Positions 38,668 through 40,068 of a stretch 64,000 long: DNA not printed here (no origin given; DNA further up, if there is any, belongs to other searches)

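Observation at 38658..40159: Low-GC island encoding a tandem-duplicated Lrp/AsnC-like regulator, divergent from gdh and next to amine-dehydrogenase/CoADR genes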

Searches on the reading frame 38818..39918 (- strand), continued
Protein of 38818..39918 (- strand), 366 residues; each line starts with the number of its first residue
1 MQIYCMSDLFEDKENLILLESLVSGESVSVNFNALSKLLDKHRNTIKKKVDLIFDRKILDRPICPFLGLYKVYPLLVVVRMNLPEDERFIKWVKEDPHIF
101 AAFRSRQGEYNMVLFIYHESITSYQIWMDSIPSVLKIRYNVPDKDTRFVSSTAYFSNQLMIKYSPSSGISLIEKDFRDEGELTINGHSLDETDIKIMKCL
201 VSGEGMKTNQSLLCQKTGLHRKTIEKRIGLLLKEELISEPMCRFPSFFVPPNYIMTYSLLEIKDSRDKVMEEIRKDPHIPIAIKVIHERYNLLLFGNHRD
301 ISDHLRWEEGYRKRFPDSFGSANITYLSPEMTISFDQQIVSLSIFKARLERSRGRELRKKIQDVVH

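Call 22: fold_search(model_id=the predicted structure, library=pdb)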
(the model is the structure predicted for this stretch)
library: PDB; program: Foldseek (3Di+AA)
matches with E <= 10: 1395; with E <= 0.001: 32
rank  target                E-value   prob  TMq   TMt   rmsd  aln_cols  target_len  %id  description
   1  4ch7                  2.0e-09  1.00  0.47  0.54  12.9       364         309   10  Crystal structure of the siroheme decarboxylase NirDL (released 2014-07-30)
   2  4czc                  2.3e-09  1.00  0.47  0.54  12.8       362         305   10  Crystal structure of the siroheme decarboxylase NirDL in co-complex with iron-uroporphyrin III analogue (released 2014-07-30)
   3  2dbb_B                6.8e-06  1.00  0.26  0.57  11.3       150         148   20  Crystal structure of PH0061 (released 2006-06-15)
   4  2dbb_A                2.0e-05  1.00  0.26  0.58  10.1       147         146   21  Crystal structure of PH0061 (released 2006-06-15)
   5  7fby                  2.5e-05  1.00  0.29  0.65   9.7       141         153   18  Crystal Structure of PH0140 from Pyrococcus horikosii OT3 (released 2022-07-20)
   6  2cyy                  3.9e-05  1.00  0.28  0.63  10.3       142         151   20  Crystal structure of PH1519 from Pyrococcus horikosii OT3 (released 2006-09-19)
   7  9w4w                  6.2e-05  1.00  0.28  0.64   9.8       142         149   18  Structure of transcription factor in complex with L-Ile (released 2026-03-25)
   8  9w4v_A                7.3e-05  1.00  0.28  0.65   9.8       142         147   18  Structure of transcription factor in complex with D-allo-Ile (released 2026-03-25)
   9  2e1c_MODEL_1_A        8.7e-05  1.00  0.27  0.62  10.3       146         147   20  Structure of Putative HTH-type transcriptional regulator PH1519/DNA Complex (released 2007-12-04)
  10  8q90_A                1.1e-04  1.00  0.28  0.65   6.8       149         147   14  Halophilic Lrp transcription factor (released 2024-01-31)
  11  2p6t_B                1.2e-04  1.00  0.29  0.62  10.2       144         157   17  CRYSTAL STRUCTURE OF TRANSCRIPTIONAL REGULATOR NMB0573 and L-LEUCINE COMPLEX FROM NEISSERIA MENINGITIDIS (released 2007-04-03)
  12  2gqq_C                1.3e-04  1.00  0.28  0.61  10.2       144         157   13  Crystal Structure of E. coli Leucine-responsive regulatory protein (Lrp) (released 2007-03-06)
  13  2p6t_F                1.4e-04  1.00  0.29  0.62  10.3       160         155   16  CRYSTAL STRUCTURE OF TRANSCRIPTIONAL REGULATOR NMB0573 and L-LEUCINE COMPLEX FROM NEISSERIA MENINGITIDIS (released 2007-04-03)
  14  2p5v_G                1.6e-04  1.00  0.29  0.62  10.2       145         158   16  Crystal Structure of Transcriptional Regulator NMB0573 from Neisseria Meningitidis (released 2007-04-03)
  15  4pcq_A                1.7e-04  1.00  0.26  0.58  10.6       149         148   16  Crystal Structure of MtbAldR (Rv2779c) (released 2015-05-06)
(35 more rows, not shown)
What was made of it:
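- Foldseek gives the same picture (call 22).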

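Call 25: search_solved_structures(query=A1, max_evalue=10, show_alignments=3)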
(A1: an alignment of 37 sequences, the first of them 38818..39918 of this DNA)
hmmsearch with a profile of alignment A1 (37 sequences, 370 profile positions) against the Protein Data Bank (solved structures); distinct sequences matched with E-value up to 10: 8.
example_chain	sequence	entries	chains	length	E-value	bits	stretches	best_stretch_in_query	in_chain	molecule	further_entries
7fby_A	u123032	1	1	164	0.0049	18.9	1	185-301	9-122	Transcriptional regulatory protein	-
9w4v_A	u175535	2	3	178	0.006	18.6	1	184-301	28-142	Uncharacterized HTH-type transcriptional regulator PH0140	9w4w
2cyy_A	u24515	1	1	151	0.019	16.9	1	188-293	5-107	Putative HTH-type transcriptional regulator PH1519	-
1ri7_A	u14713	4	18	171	0.023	16.7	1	187-293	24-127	Putative transcriptional regulator | Putative HTH-type transcriptional regulator PH1519 | Uncharacterized HTH-type transcriptional regulator PH1519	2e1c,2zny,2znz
2p5v_A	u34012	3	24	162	0.029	16.4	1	70-148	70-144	Transcriptional regulator, LRP/AsnC family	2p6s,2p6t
7ueb_E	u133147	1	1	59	0.071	15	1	200-239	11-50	PscE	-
3r0a_A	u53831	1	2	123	0.091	14.7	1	173-242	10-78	Putative transcriptional regulator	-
3i4p_A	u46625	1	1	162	0.24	13.3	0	188-241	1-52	Transcriptional regulator, AsnC family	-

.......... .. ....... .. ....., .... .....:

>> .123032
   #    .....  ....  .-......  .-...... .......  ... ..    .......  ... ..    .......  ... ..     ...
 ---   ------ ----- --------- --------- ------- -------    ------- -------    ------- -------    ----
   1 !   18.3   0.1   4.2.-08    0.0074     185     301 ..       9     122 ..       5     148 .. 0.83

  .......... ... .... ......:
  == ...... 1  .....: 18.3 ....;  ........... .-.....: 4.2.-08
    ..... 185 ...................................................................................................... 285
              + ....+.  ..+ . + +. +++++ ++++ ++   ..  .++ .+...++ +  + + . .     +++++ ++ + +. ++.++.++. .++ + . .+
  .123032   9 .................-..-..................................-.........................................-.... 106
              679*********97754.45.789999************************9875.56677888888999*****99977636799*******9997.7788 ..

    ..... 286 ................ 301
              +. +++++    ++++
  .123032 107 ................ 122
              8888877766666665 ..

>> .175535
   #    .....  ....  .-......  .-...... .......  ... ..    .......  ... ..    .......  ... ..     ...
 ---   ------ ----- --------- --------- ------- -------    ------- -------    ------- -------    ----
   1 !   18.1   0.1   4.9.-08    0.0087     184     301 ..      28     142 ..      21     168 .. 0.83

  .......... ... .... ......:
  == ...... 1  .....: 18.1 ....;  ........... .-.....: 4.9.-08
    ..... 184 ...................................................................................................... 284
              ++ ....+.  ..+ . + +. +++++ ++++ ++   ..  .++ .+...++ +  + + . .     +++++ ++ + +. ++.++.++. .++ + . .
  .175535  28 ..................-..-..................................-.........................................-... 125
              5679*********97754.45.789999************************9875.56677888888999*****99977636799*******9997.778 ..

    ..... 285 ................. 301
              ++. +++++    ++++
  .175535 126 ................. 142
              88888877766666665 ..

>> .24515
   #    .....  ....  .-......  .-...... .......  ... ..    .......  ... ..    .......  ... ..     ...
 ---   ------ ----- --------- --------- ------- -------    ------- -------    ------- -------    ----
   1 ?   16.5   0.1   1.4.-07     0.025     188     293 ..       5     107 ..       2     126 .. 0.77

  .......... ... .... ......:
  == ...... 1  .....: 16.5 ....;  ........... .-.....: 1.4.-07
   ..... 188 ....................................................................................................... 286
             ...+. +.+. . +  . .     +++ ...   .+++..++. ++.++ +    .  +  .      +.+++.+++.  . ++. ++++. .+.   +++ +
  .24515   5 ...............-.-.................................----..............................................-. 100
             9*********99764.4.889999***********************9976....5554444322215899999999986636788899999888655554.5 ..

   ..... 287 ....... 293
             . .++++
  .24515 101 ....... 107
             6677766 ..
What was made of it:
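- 39379..39903 (-): N-terminal Lrp-like unit (residues 6-180 in 366-aa numbering). wHTH at about residues 13-56 (39751-39882), with the recognition helix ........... beta-alpha-beta-beta-alpha-beta core at about residues 75-156 (39451-39696), with the Lrp-like motif QGEY(D/N)xxLF. An extra beta-hairpin and helix follow. Profile hit of residues 70-148 to the NMB0573 RAM domain (call 25).
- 38821..39378 (-): C-terminal Lrp-like unit (residues 181-366). wHTH at about residues 191-234 (39217-39348), with the AsnC-type signature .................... beta-alpha-beta-beta-alpha-beta core at about residues 254-327 (38938-39159). A long basic C-terminal helix spans residues 337-365. Profile alignment to PH0140 and PH1519 over HTH plus RAM (call 25).
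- On Lrp/AsnC (FFRP) transcription regulators: Profile hit of residues 70-148 to the NMB0573 RAM domain at E=0.03 (call 25).
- Closest known: Siroheme decarboxylase NirDL. Different: There is about 8-10% identity and no detectable sequence relationship (call 25).
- Sequence: family profile hits to PH0140 (E=0.005), PH1519/FL11 and NMB0573 (call 25). There is no sequence similarity to AhbA/B or NirDL even at E<=10, whereas Lrp/AsnC regulators are hit (call 25).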

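Call 26: search_protein_families(library=pfam, alignment_id=A1, max_evalue=0.1)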
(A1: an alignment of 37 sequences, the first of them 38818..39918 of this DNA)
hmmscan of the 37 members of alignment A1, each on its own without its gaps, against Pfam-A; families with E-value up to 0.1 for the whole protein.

A. member 1, window:38818-39918:- (366 aa): 2 families
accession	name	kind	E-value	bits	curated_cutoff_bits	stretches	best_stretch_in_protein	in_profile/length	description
PF13412.12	HTH_24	-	0.0095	15.9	21.9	1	189-237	1-47/48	Winged helix-turn-helix DNA-binding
PF05491.19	RuvB_C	-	0.099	13.1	24.7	0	189-238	4-55/72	RuvB C-terminal winged helix domain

B. families by the number of members that match (of 37 scanned): 36 families (the first 25 are shown)
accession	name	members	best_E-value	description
PF07278.17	DUF1441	33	6.2e-06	Protein of unknown function (DUF1441)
PF13556.12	HTH_30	29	2.1e-05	PucR C-terminal helix-turn-helix domain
PF13404.12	HTH_AsnC-type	27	7.2e-07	AsnC-type helix-turn-helix domain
PF13412.12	HTH_24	25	3.6e-07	Winged helix-turn-helix DNA-binding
PF08279.18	HTH_11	24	4.8e-06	HTH domain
PF13730.12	HTH_36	23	2.7e-05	Helix-turn-helix domain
PF05491.19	RuvB_C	15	0.00067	RuvB C-terminal winged helix domain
PF18289.6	HU-CCDC81_euk_2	9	0.0057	CCDC81 eukaryotic HU domain 2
PF09202.17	Rio2_N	7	0.0092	Rio2, N-terminal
PF25212.1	HVO_A0114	6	0.012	HVO_A0114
PF12840.13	HTH_20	4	0.00028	Helix-turn-helix domain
PF23739.1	HTH_72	4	0.0062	HTH 3-helical bundle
PF13551.12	HTH_29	4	0.066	Winged helix-turn helix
PF25213.1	HVO_A0261_N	3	0.0068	HVO_A0261 N-terminal domain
PF13545.12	HTH_Crp_2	3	0.019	Crp-like helix-turn-helix domain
PF01037.27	AsnC_trans_reg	1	0.037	Lrp/AsnC ligand binding domain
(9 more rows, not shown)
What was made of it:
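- On Lrp/AsnC (FFRP) transcription regulators: 27 of 37 members hit HTH_AsnC-type at E<=0.1 (call 26).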

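Call 31: find_related_loci(query=A1, collection=genome_contigs, flank=5000)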
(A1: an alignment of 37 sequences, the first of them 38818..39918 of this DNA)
Query A1 (366 aa) in genome_contigs; peptide patterns used: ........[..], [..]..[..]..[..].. (x = any residue, [..] = any of these).
106 stretches matched a pattern; 41 encode a relative of the query (tblastn E <= 1e-3); 41 distinct loci.
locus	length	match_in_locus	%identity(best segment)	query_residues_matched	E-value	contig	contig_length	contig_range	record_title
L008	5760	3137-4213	65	6-364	3e-168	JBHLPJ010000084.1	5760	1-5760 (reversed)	MAG: Promethearchaeota archaeon isolate H2M.176 H2M.176@23830, whole genome shotgun sequence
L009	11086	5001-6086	60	5-362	6e-155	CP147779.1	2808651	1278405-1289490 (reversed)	MAG: Promethearchaeati archaeon SRVP18_Atabeyarchaeia-1 chromosome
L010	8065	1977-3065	60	6-364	2e-153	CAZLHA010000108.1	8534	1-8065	MAG TPA_asm: uncultured Candidatus Bathyarchaeia archaeon isolate SRP141376_co4_198 genome assembly, contig: NODE_13523_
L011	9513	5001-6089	60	6-364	8e-153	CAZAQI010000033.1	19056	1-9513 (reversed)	MAG TPA_asm: uncultured Candidatus Bathyarchaeia archaeon isolate SRP332253_co1_162 genome assembly, contig: NODE_4651_l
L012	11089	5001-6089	60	6-364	1e-151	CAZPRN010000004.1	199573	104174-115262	MAG TPA_asm: uncultured Candidatus Bathyarchaeia archaeon isolate SRP167671_co1_179 genome assembly, contig: NODE_31_len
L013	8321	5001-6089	59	6-364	5e-151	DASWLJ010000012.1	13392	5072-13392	MAG TPA_asm: Candidatus Bathyarchaeia archaeon isolate SMAG_U2945 k141_892702, whole genome shotgun sequence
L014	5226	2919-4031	59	4-364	1e-152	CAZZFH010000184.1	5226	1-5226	MAG TPA_asm: uncultured Candidatus Bathyarchaeia archaeon isolate SRP178699_co2_149 genome assembly, contig: NODE_19660_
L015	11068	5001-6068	60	5-361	1e-150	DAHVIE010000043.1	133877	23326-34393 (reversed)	MAG TPA_asm: Thaumarchaeota archaeon isolate clean25 k141_863675, whole genome shotgun sequence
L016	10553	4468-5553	60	6-359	1e-150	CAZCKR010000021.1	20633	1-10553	MAG TPA_asm: uncultured Candidatus Bathyarchaeia archaeon isolate SRP068000_co4_479 genome assembly, contig: NODE_2600_l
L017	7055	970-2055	59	6-359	6e-150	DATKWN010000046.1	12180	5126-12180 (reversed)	MAG TPA_asm: Candidatus Krumholzibacteriaceae bacterium isolate SMAG_U14164 k141_4504666, whole genome shotgun sequence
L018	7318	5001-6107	58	4-364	6e-150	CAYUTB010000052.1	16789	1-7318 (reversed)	MAG TPA_asm: uncultured Candidatus Bathyarchaeia archaeon isolate SRP178699_co1_176 genome assembly, contig: NODE_4298_l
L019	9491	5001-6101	59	4-359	5e-150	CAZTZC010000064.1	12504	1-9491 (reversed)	MAG TPA_asm: uncultured Candidatus Bathyarchaeia archaeon isolate SRP214966_co7_240 genome assembly, contig: NODE_4517_l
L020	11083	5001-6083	58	6-362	6e-149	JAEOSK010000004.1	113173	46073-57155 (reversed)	MAG: Candidatus Hermodarchaeum yapensis isolate Yap4.bin9.105 contig-145_51, whole genome shotgun sequence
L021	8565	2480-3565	59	6-359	6e-149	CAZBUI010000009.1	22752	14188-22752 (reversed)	MAG TPA_asm: uncultured Candidatus Bathyarchaeia archaeon isolate binchicken_co19_312 genome assembly, contig: NODE_3443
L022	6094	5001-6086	59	6-359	1e-148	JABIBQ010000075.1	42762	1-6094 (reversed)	MAG: Candidatus Bathyarchaeota archaeon isolate SI048_bin30 k141_1049646, whole genome shotgun sequence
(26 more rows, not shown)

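Call 51: search_protein_representatives(alignment_id=A1)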
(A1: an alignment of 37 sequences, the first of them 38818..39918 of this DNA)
Query: 37 sequences, 370 profile positions. Proteins with E-value up to 0.001 (for the whole library): 122; up to 1e-10: 70; up to 1e-30: 35. The best 122 are listed.
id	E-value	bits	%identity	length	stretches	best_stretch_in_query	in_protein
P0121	2.1e-167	572.9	-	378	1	2-361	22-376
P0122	6.5e-114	396.9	-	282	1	1-214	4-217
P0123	5.6e-104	364.2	-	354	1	1-350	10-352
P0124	4.6e-101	354.6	-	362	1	1-354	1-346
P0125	6.3e-100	350.9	-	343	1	5-348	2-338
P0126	2.8e-99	348.8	-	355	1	2-354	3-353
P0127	1.6e-94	333.1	-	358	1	1-350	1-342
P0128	6.2e-78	278.5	-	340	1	1-351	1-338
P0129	5.8e-77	275.3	-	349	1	3-351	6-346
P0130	8.2e-76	271.5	-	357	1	6-345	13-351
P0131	7.1e-72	258.6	-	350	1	10-355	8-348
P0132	1.3e-70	254.5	-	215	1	159-356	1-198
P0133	3.0e-70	253.2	-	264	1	88-347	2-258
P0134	2.7e-69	250.1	-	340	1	1-348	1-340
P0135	7.7e-66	238.7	-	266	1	94-360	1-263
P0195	8.3e-10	54.4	-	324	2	188-332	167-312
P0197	7.4e-09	51.2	-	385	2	170-311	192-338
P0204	1.4e-07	47.0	-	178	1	189-319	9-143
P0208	6.2e-07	44.9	-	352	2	188-348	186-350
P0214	2.0e-06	43.2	-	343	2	158-322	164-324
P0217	1.1e-05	40.7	-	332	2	169-320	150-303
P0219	1.7e-05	40.1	-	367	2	187-327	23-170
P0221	4.3e-05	38.9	-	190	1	188-316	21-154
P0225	6.6e-05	38.2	-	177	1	5-128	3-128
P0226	7.7e-05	38.0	-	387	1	6-305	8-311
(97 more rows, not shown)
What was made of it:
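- Closest known: Other uncharacterised tandem Lrp/AsnC proteins in metagenomes. Same: They are two-unit proteins of 330-345 aa and are weakly related by profile (E 1e-6 to 1e-5) (call 51).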
